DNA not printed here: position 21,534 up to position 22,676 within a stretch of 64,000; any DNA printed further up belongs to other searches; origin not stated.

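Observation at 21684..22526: H-cluster-domain-only [FeFe]-hydrogenase-like protein lacking the proton-relay cysteine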

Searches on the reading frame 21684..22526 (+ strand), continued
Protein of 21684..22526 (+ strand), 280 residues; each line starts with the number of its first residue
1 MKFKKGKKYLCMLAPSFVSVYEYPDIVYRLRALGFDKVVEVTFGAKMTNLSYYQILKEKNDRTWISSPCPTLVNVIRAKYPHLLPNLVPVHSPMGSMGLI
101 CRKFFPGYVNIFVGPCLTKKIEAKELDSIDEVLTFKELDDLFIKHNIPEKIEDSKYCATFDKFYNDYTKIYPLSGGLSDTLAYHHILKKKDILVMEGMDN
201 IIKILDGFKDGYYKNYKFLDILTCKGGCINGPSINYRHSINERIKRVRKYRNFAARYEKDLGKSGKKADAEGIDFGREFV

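Call 52: predict_structure(alignment_id=A1)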
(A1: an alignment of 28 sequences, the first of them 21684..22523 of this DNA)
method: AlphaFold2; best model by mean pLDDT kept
length: 280 residues; sequences in the alignment: 28
mean_pLDDT: 94.9   pTM: 0.92
mean pLDDT of the five models: 94.9, 94.9, 94.6, 94.3, 94.2
residues with pLDDT >= 90: 257; 70-90: 21; 50-70: 2; < 50: 0
segments of 3 or more residues with pLDDT < 50: none
pLDDT, mean of each block of 10 residues (from residue 1): 92 97 97 98 97 96 96 97 97 98 97 97 95 97 97 94 91 96 95 97 96 96 94 89 96 84 88 95
secondary structure, 60 per line:
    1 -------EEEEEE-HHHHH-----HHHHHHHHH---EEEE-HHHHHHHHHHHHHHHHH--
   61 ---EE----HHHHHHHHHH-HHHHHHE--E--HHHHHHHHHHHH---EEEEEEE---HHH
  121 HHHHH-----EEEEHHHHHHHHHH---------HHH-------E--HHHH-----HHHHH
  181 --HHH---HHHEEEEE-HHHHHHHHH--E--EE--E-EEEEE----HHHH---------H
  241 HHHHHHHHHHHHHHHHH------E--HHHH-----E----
elements in order: E8-13 H15-19 H25-33 E37-40 H42-58 H70-79 H81-86 H93-104 E108-114 H118-125 E131-134 H135-144 H167-170 H176-180 E192-196 H198-206 E218-222 H227-230 H240-257 H267-270

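Call 55: fold_search(model_id=the predicted structure, library=pdb)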
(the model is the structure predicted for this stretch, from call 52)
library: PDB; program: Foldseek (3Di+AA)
matches with E <= 10: 1073; with E <= 0.001: 73
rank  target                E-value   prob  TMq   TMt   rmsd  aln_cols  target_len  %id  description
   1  8a6t_A                1.8e-16  1.00  0.77  0.39   6.3       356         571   21  Cryo-EM structure of the electron bifurcating Fe-Fe hydrogenase HydABC complex from Thermoanaerobacter kivui in the re (released 2023-02-15)
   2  8cjy_B                8.8e-16  1.00  0.79  0.40   5.8       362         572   22  [FeFe]-hydrogenase CpI from Clostridium pasteurianum, variant S357T (released 2023-10-25)
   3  6gly_B                1.1e-15  1.00  0.79  0.40   5.5       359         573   22  [FeFe]-hydrogenase CpI from Clostridium pasteurianum, variant C299A (released 2018-11-07)
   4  7qhf_B                1.3e-15  1.00  0.78  0.40   5.7       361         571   23  [FeFe]-hydrogenase I from Clostridium pasteurianum (CpI), variant G302S (released 2023-09-27)
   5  9rj9_B                1.7e-15  1.00  0.78  0.40   5.7       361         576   23  [FeFe]-hydrogenase CpI from Clostridium pasteurianum, variant N160L (released 2026-03-04)
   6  6yf4_B                1.8e-15  1.00  0.78  0.40   5.9       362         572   22  [FeFe]-hydrogenase I from Clostridium pasteurianum (CpI), variant E279D (released 2020-09-02)
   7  6glz_B                2.0e-15  1.00  0.76  0.39   6.2       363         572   21  [FeFe]-hydrogenase CpI from Clostridium pasteurianum, variant C299D (released 2018-11-07)
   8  6gm2_A                2.2e-15  1.00  0.79  0.40   5.7       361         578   23  [FeFe]-hydrogenase CpI from Clostridium pasteurianum, variant E282D (released 2018-11-07)
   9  6yf4_A                2.2e-15  1.00  0.78  0.39   5.8       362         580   23  [FeFe]-hydrogenase I from Clostridium pasteurianum (CpI), variant E279D (released 2020-09-02)
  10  9f46_B                2.9e-15  1.00  0.78  0.37   5.8       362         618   19  crystal structure of apo-[FeFe]-hydrogenase CbA5H from Clostridium beijerinckii (released 2024-12-18)
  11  6gm8_B                3.1e-15  1.00  0.79  0.40   5.9       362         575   22  [FeFe]-hydrogenase CpI from Clostridium pasteurianum, variant E282Q (released 2018-11-07)
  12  6ttl_A                3.1e-15  1.00  0.78  0.47   5.6       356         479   21  crystal structure of [FeFe]-hydrogenase CbA5H (partial) from Clostridium beijerinckii in Hinact state (released 2020-12-09)
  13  8pvm_A                3.1e-15  1.00  0.78  0.40   5.8       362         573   22  formaldehyde-inhibited [FeFe]-hydrogenase CpI from Clostridium pasteurianum, variant C299D (released 2023-11-29)
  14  6gm1_A                3.3e-15  1.00  0.78  0.40   5.8       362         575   23  [FeFe]-hydrogenase CpI from Clostridium pasteurianum, variant E282A (released 2018-11-07)
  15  9rjq_A                3.7e-15  1.00  0.79  0.40   5.8       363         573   22  [FeFe]-hydrogenase CpI from Clostridium pasteurianum, variant Q195L (released 2026-03-04)
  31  6glz_A                1.0e-14  1.00  0.77  0.39   5.9       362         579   23  [FeFe]-hydrogenase CpI from Clostridium pasteurianum, variant C299D (released 2018-11-07)
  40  6gly_A                2.3e-14  1.00  0.78  0.40   5.6       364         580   22  [FeFe]-hydrogenase CpI from Clostridium pasteurianum, variant C299A (released 2018-11-07)
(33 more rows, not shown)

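Call 65: find_encoding_contigs(protein=P0129, flank=8000, max_places=1)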
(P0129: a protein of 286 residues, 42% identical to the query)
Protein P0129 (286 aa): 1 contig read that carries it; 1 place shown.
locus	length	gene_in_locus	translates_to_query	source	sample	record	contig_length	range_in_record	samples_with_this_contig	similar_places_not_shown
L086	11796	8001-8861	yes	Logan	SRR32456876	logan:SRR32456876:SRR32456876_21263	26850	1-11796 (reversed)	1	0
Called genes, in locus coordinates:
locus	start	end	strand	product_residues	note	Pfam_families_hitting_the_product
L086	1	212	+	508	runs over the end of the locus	PF00133:tRNA-synt_1, PF01406:tRNA-synt_1e (weak), PF09334:tRNA-synt_1g, PF00133:tRNA-synt_1, PF01921:tRNA-synt_1f (weak), PF01406:tRNA-synt_1e, PF19303:Anticodon_3, PF08264:Anticodon_1 (weak)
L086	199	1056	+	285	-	PF28597:T2SSF_N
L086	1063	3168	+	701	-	PF00580:UvrD-helicase, PF13245:AAA_19, PF01443:Viral_helicase1 (faint), PF13361:UvrD_C, PF13538:UvrD_C_2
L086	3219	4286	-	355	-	PF01820:Dala_Dala_lig_N, PF02222:ATP-grasp, PF02786:CPSase_L_D2, PF07478:Dala_Dala_lig_C, PF08443:RimK, PF13535:ATP-grasp_4 (weak)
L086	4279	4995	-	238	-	PF03848:TehB, PF05175:MTS (weak), PF13489:Methyltransf_23, PF07021:MetW, PF13847:Methyltransf_31, PF08241:Methyltransf_11, PF08242:Methyltransf_12, PF13649:Methyltransf_25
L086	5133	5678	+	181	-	PF01928:CYTH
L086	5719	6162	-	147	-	-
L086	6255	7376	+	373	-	PF01546:Peptidase_M20, PF07687:M20_dimer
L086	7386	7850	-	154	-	PF00293:NUDIX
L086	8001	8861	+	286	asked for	PF02906:Fe_hyd_lg_C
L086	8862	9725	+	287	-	PF00753:Lactamase_B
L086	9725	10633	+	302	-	PF02899:Phage_int_SAM_1, PF13102:Phage_int_SAM_5, PF13495:Phage_int_SAM_4 (weak), PF00589:Phage_integrase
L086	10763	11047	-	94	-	-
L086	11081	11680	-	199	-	-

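Call 66: find_encoding_contigs(protein=P0128, flank=8000, max_places=1)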
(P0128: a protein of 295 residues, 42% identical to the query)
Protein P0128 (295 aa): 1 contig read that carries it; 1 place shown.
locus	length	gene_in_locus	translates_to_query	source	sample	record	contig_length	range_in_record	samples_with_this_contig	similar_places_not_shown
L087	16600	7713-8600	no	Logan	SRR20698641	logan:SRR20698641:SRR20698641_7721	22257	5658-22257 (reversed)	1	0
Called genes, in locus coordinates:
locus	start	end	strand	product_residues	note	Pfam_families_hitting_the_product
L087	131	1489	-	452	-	PF08245:Mur_ligase_M, PF02875:Mur_ligase_C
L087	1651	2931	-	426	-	PF01594:AI-2E_transport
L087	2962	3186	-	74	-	-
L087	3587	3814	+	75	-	-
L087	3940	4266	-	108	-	PF02643:DUF192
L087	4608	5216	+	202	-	PF01281:Ribosomal_L9_N, PF03948:Ribosomal_L9_C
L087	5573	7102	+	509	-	PF00270:DEAD (faint), PF04851:ResIII, PF17757:UvrB_inter, PF27431:UvrB_3rd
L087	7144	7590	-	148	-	-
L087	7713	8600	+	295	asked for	PF02906:Fe_hyd_lg_C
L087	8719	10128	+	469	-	PF00919:UPF0004 (weak), PF04055:Radical_SAM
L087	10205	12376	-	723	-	-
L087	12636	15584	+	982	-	-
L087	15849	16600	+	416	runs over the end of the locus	PF04055:Radical_SAM (weak)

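Call 81: find_homologous_proteins(query=A4, max_evalue=1e-20)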
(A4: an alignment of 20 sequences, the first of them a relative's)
Query A4 (20 sequences) (297 aa, profile of the alignment): 2001 proteins with E <= 1e-20 among 8000 candidates; the best 120 are listed.
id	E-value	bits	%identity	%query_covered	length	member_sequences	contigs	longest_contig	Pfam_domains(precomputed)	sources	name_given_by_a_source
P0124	5.5e-110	385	47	96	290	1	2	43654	PF02906.20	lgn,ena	-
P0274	1.2e-108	381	41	91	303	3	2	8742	PF02906.20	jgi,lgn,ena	-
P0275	2.1e-108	380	47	96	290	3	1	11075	PF02906.20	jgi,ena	-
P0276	1.2e-107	377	41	96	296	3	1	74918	PF02906.20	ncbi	ncbi:MAG: [Fe-Fe] hydrogenase large subunit C-terminal domain-containing protein [Candidatus Abscond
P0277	2.4e-107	376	46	96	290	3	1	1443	PF02906.20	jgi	-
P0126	8.7e-107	375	39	87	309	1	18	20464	PF02906.20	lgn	-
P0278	2.2e-106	373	39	89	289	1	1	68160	PF02906.20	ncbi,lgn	-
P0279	3.6e-106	373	41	95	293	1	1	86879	PF02906.20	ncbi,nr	ncbi:MAG: hypothetical protein NTX91_04440 [candidate division SR1 bacterium]|nr:hypothetical protei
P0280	5.8e-106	372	39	89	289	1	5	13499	PF02906.20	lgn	-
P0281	5.9e-106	372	39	89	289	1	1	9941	PF02906.20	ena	-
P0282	6.1e-106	372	42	91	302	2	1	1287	PF02906.20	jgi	jgi:iron only hydrogenase large subunit-like protein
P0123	6.6e-106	372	100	100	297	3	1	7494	PF02906.20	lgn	-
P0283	1.2e-105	371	39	89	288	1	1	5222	PF02906.20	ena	-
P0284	1.5e-105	371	42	84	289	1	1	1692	PF02906.20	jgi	-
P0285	5.9e-105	369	39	89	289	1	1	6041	PF02906.20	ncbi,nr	ncbi:MAG: [Fe-Fe] hydrogenase large subunit C-terminal domain-containing protein [Candidatus ainarch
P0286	6.8e-105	368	38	96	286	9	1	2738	PF02906.20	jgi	jgi:iron only hydrogenase large subunit-like protein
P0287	1.7e-104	367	38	96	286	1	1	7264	PF02906.20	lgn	-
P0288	2.2e-104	367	39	89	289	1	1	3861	PF02906.20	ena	-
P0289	3.6e-104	366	38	96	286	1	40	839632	PF02906.20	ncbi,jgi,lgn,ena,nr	ncbi:hypothetical protein GW835_00315 [archaeon]|nr:hypothetical protein [archaeon] NCP79000.1 hypot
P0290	3.6e-104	366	38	97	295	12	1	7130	PF02906.20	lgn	-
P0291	4.6e-104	366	44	96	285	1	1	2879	PF02906.20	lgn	-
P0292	7.0e-104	365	38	96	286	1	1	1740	PF02906.20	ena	-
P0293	7.6e-104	365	43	88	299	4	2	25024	PF02906.20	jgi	-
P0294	1.8e-103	364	39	96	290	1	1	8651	PF02906.20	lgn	-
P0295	2.3e-103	363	43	96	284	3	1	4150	PF02906.20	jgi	jgi:iron only hydrogenase large subunit-like protein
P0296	3.0e-103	363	42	85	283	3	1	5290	PF02906.20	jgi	jgi:iron only hydrogenase large subunit-like protein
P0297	3.3e-103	363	40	91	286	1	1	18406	PF02906.20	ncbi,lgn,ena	-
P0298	3.3e-103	363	41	95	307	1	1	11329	PF02906.20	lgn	-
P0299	4.0e-103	363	43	96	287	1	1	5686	PF02906.20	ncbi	-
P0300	4.6e-103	362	44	96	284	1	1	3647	PF02906.20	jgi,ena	-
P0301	5.7e-103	362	42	93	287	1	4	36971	PF02906.20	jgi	jgi:iron only hydrogenase large subunit-like protein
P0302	7.8e-103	362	44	96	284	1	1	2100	PF02906.20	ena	-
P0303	1.2e-102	361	43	96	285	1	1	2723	PF02906.20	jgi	jgi:iron only hydrogenase large subunit-like protein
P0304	1.2e-102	361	43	94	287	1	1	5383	PF02906.20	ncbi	-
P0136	1.4e-102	361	37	86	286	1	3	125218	PF02906.20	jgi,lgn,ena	-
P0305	1.5e-102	361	42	95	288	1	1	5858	PF02906.20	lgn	-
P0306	1.5e-102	361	41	94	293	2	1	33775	PF02906.20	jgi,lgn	jgi:iron only hydrogenase large subunit-like protein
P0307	1.7e-102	360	39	89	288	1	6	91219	PF02906.20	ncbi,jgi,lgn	jgi:iron only hydrogenase large subunit-like protein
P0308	1.9e-102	360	84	100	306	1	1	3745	PF02906.20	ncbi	-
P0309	1.9e-102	360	39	89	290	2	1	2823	PF02906.20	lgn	-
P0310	2.4e-102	360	42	91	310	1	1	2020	PF02906.20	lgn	-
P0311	2.8e-102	360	39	89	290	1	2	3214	PF02906.20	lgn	-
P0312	2.9e-102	360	42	92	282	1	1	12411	PF02906.20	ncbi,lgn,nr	ncbi:hypothetical protein K8R47_04125 [archaeon]|nr:hypothetical protein [archaeon]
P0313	3.2e-102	360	39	90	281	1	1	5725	PF02906.20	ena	-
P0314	3.9e-102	359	42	88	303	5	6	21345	PF02906.20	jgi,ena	jgi:iron only hydrogenase large subunit-like protein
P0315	4.0e-102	359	42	94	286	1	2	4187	PF02906.20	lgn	-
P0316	9.5e-102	358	40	96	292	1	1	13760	PF02906.20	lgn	-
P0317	1.0e-101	358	39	89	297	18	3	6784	PF02906.20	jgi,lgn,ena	-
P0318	1.3e-101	358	40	96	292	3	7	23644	PF02906.20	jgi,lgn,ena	-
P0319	1.4e-101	358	40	96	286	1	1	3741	PF02906.20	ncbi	-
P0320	1.4e-101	357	41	91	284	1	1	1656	PF02906.20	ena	-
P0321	1.7e-101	357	42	90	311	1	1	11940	PF02906.20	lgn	-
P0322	1.8e-101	357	41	97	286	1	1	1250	PF02906.20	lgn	-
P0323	1.9e-101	357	40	97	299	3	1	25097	PF02906.20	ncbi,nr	ncbi:MAG: hypothetical protein CO170_03560 [candidate division SR1 bacterium CG_4_9_14_3_um_filter_4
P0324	2.3e-101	357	42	98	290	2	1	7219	PF02906.20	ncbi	-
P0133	2.3e-101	357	39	81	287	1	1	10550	PF02906.20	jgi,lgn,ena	-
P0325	2.4e-101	357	37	97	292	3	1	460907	PF02906.20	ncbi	ncbi:MAG: [Fe-Fe] hydrogenase large subunit C-terminal domain-containing protein [Candidatus Abscond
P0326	2.5e-101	357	39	90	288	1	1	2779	PF02906.20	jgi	-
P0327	2.9e-101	356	39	96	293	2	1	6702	PF02906.20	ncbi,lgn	-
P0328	3.9e-101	356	47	91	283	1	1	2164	PF02906.20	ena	-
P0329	4.0e-101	356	43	93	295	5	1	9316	PF02906.20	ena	-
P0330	5.4e-101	356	39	96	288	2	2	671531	PF02906.20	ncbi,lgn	-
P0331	6.4e-101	355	40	91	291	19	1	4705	PF02906.20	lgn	-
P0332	7.0e-101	355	37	96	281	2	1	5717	PF02906.20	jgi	jgi:iron only hydrogenase large subunit-like protein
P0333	1.2e-100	354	41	100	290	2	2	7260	PF02906.20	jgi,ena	-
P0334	1.3e-100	354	40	93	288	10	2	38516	PF02906.20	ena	-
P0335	1.4e-100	354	37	96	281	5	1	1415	PF02906.20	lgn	-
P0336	1.5e-100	354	40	97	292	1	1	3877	PF02906.20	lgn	-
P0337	1.8e-100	354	40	96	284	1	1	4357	PF02906.20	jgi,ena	-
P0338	2.4e-100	353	39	97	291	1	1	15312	PF02906.20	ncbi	-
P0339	3.1e-100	353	37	94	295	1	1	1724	PF02906.20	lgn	-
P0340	3.1e-100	353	38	96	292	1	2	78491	PF02906.20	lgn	-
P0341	3.3e-100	353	37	96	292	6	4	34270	PF02906.20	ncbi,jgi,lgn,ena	-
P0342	3.4e-100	353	38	96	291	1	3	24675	PF02906.20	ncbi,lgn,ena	-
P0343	3.4e-100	353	41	91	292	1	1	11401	PF02906.20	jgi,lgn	-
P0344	3.5e-100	353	37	97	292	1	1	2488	PF02906.20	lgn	-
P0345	3.6e-100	353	40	96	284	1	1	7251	PF02906.20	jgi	jgi:iron only hydrogenase large subunit-like protein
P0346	4.0e-100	353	37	96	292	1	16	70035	PF02906.20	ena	-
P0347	4.0e-100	353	40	96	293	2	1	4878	PF02906.20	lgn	-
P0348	4.4e-100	353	40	90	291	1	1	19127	PF02906.20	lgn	-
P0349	4.6e-100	353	38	96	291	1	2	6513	PF02906.20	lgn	-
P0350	5.1e-100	352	42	100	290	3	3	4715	PF02906.20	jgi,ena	-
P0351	5.2e-100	352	41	100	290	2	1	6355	PF02906.20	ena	-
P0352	5.6e-100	352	40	86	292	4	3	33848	PF02906.20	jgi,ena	-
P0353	6.6e-100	352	39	94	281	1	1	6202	PF02906.20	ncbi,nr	ncbi:MAG: [Fe-Fe] hydrogenase large subunit C-terminal domain-containing protein [Candidatus Nanoarc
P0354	7.7e-100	352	38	96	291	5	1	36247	PF02906.20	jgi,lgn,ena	-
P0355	1.3e-99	351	39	90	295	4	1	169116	PF02906.20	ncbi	-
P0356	1.3e-99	351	44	91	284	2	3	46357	PF02906.20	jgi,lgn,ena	jgi:iron only hydrogenase large subunit-like protein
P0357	1.4e-99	351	43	92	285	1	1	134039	PF02906.20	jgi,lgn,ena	-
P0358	1.6e-99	351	41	95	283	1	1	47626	PF02906.20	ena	-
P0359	1.7e-99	351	37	90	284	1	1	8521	PF02906.20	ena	-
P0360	1.7e-99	351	44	88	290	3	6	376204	PF02906.20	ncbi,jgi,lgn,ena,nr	ncbi:MAG TPA: [Fe-Fe] hydrogenase large subunit C-terminal domain-containing protein [Candidatus Doj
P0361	2.3e-99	350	38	96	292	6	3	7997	PF02906.20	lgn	-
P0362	2.3e-99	350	40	100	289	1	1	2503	PF02906.20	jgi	-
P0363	2.4e-99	350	43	90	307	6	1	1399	PF02906.20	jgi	jgi:iron only hydrogenase large subunit-like protein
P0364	2.8e-99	350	36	96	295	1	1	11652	PF02906.20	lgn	-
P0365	4.1e-99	349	39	93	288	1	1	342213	PF02906.20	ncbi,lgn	-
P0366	4.2e-99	349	42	90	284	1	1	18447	PF02906.20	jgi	-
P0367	4.6e-99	349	40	96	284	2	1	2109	PF02906.20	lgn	-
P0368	4.6e-99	349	39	90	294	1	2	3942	PF02906.20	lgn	-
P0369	6.2e-99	349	37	94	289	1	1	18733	PF02906.20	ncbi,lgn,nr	ncbi:MAG: [Fe-Fe] hydrogenase large subunit C-terminal domain-containing protein [Patescibacteria gr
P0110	6.8e-99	349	39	93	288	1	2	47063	PF02906.20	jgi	-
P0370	7.5e-99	349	37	89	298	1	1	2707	PF02906.20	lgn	-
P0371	7.8e-99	348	39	91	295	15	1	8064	PF02906.20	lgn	-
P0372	7.9e-99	348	38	96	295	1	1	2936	PF02906.20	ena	-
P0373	8.4e-99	348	38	97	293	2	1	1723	PF02906.20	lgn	-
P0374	8.5e-99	348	44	94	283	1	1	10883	PF02906.20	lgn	-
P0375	9.6e-99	348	39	90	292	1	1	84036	PF02906.20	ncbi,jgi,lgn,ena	-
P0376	1.0e-98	348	40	96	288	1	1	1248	PF02906.20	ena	-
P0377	1.2e-98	348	42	93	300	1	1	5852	PF02906.20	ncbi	ncbi:[Fe-Fe] hydrogenase large subunit C-terminal domain-containing protein [Nanoarchaeota archaeon]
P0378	1.2e-98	348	39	89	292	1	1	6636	PF02906.20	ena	-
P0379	1.3e-98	348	39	96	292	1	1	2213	PF02906.20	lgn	-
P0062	1.5e-98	348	45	95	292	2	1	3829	PF02906.20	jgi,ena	-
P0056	1.6e-98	347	42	92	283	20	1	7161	PF02906.20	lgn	-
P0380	1.8e-98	347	41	89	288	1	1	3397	PF02906.20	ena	-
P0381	2.0e-98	347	38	90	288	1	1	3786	PF02906.20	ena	-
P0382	2.5e-98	347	41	89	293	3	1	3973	PF02906.20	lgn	-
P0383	2.8e-98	347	40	96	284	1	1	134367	PF02906.20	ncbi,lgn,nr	ncbi:hypothetical protein JW766_00925 [Candidatus Dojkabacteria bacterium]|nr:hypothetical protein [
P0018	3.1e-98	346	41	92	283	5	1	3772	PF02906.20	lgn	-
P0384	3.7e-98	346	39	93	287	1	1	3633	PF02906.20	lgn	-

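Call 82: list_cluster_members(proteins=[P0289, P0285, P0276, P0279, P0369, P0312])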
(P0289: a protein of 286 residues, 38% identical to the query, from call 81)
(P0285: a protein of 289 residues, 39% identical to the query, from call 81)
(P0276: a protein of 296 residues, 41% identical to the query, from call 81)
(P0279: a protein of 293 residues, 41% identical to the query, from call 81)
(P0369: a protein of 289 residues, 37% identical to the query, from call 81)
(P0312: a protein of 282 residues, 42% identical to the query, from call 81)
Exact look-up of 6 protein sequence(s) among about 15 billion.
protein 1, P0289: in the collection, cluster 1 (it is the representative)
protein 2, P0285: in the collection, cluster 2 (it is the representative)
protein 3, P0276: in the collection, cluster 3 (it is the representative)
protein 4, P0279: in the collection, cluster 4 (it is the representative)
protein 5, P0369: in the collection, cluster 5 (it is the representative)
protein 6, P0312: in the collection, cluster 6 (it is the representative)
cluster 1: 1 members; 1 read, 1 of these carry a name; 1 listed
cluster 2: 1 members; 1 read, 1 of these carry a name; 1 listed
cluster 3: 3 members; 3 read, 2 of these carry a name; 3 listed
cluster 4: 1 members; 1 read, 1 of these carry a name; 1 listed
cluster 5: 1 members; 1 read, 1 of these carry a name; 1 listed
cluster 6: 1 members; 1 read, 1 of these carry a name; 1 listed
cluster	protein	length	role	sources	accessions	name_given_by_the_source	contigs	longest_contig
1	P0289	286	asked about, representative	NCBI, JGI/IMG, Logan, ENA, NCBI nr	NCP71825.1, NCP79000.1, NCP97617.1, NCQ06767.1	hypothetical protein GW835_00315 [archaeon] | hypothetical protein [archaeon]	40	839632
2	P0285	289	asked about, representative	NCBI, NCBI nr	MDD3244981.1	MAG: [Fe-Fe] hydrogenase large subunit C-terminal domain-containing protein [Candidatus ... | [Fe-Fe] hydrogenase large subunit C-terminal domain-containing protein [Candidatus ...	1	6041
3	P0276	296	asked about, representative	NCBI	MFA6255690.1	MAG: [Fe-Fe] hydrogenase large subunit C-terminal domain-containing protein [Candidatus ...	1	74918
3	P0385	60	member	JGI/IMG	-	hypothetical protein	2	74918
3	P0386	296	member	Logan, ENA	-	-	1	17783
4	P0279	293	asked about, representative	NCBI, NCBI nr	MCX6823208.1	MAG: hypothetical protein NTX91_04440 [candidate division SR1 bacterium] | hypothetical protein [candidate division SR1 bacterium]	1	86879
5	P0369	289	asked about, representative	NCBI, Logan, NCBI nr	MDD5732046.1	MAG: [Fe-Fe] hydrogenase large subunit C-terminal domain-containing protein ... | [Fe-Fe] hydrogenase large subunit C-terminal domain-containing protein [Patescibacteria ...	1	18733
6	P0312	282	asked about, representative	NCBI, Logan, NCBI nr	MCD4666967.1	hypothetical protein K8R47_04125 [archaeon] | hypothetical protein [archaeon]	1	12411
